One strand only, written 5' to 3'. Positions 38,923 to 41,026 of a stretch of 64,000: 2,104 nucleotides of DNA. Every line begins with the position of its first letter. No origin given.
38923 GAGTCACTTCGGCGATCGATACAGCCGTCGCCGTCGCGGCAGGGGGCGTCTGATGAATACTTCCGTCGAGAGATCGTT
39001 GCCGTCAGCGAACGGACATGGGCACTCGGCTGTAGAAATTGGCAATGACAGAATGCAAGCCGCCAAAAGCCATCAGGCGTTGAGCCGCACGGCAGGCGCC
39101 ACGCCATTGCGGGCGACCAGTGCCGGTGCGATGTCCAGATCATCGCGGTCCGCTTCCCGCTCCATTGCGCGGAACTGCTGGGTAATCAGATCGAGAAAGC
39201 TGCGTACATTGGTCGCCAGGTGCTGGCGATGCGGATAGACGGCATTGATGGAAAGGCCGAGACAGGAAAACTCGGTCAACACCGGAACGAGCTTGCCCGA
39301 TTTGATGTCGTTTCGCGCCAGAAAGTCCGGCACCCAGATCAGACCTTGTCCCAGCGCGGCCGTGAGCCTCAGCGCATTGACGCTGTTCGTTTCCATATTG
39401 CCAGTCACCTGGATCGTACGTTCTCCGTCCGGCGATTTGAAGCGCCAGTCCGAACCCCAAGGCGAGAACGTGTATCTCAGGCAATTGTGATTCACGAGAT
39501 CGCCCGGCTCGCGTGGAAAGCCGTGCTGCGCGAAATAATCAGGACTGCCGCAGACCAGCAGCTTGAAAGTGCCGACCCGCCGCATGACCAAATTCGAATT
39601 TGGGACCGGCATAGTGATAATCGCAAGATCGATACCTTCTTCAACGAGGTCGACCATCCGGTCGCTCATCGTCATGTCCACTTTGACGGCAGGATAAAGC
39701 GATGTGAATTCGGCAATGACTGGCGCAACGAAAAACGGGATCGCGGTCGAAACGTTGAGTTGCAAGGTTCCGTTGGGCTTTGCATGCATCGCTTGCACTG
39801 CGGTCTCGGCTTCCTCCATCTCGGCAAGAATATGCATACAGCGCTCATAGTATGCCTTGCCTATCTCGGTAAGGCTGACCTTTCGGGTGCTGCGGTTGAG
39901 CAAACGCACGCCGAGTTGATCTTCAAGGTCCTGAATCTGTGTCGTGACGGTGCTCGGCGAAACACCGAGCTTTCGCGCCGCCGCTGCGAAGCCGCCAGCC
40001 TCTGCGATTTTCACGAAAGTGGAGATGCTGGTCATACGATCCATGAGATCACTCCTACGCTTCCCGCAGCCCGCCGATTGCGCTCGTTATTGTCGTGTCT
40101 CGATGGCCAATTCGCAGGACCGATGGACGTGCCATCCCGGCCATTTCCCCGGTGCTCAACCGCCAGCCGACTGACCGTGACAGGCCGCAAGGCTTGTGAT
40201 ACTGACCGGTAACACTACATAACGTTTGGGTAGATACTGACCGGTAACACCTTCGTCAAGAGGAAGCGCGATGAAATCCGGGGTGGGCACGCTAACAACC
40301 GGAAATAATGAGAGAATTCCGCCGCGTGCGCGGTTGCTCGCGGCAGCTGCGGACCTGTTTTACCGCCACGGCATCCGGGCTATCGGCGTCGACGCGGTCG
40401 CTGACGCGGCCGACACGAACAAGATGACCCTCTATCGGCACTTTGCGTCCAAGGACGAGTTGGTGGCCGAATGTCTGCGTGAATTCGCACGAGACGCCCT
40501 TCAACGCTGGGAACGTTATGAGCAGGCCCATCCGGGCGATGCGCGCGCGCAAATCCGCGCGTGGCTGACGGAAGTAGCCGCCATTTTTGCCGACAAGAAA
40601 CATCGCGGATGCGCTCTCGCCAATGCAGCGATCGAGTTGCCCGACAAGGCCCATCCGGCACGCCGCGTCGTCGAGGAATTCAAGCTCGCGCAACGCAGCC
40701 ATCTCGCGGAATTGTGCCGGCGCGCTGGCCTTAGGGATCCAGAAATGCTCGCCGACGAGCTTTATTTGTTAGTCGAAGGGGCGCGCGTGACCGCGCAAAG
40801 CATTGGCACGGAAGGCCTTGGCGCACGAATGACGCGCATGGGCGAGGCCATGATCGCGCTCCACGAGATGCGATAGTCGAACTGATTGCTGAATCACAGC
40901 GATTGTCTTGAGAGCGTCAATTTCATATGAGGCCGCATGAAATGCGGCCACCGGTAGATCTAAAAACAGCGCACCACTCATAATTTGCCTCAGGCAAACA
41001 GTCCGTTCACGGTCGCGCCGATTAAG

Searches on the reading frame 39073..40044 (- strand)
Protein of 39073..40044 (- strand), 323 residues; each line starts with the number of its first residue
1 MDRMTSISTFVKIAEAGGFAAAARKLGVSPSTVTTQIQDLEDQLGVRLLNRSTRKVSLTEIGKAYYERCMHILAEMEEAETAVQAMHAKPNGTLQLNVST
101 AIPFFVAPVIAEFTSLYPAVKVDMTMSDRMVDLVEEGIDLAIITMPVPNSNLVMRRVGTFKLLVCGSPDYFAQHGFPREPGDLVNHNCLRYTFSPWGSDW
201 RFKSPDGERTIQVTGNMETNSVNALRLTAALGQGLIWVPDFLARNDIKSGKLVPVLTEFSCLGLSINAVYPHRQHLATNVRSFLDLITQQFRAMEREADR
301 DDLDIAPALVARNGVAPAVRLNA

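Call 26: search_protein_families(library=pfam, proteins=[window:39073-40044:-])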
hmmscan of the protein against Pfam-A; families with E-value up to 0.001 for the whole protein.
window:39073-40044:- (323 aa): 3 families
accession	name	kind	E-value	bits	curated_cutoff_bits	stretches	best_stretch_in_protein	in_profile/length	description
PF03466.25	LysR_substrate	-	3.7e-39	134.7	28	1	88-291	2-208/209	LysR substrate binding domain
PF00126.33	HTH_1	-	7e-22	77.6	26.6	1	6-62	3-59/60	Bacterial regulatory helix-turn-helix protein, lysR family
PF13556.12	HTH_30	-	0.00091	19.4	27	0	16-54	12-50/59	PucR C-terminal helix-turn-helix domain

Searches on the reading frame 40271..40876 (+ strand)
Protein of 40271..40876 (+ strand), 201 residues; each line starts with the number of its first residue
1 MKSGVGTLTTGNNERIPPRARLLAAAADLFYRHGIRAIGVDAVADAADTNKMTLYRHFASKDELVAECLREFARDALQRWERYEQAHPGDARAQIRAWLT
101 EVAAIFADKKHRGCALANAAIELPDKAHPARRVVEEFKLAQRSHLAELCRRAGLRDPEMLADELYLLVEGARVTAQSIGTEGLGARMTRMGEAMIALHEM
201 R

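Call 26: search_protein_families(library=pfam, proteins=[window:40271-40876:+])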
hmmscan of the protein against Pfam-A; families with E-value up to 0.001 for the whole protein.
window:40271-40876:+ (201 aa): 3 families
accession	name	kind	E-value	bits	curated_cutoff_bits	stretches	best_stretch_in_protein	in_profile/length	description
PF00440.29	TetR_N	-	1.5e-15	57.1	24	1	22-68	1-47/47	Bacterial regulatory proteins, tetR family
PF21993.1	TetR_C_13_2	-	0.00017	22.3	27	1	93-176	3-89/103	Transcriptional regulator LmrA/YxaF-like, C-terminal domain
PF16925.10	TetR_C_13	-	0.00028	21.7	27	1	94-181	4-99/109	Tetracyclin repressor-like, C-terminal domain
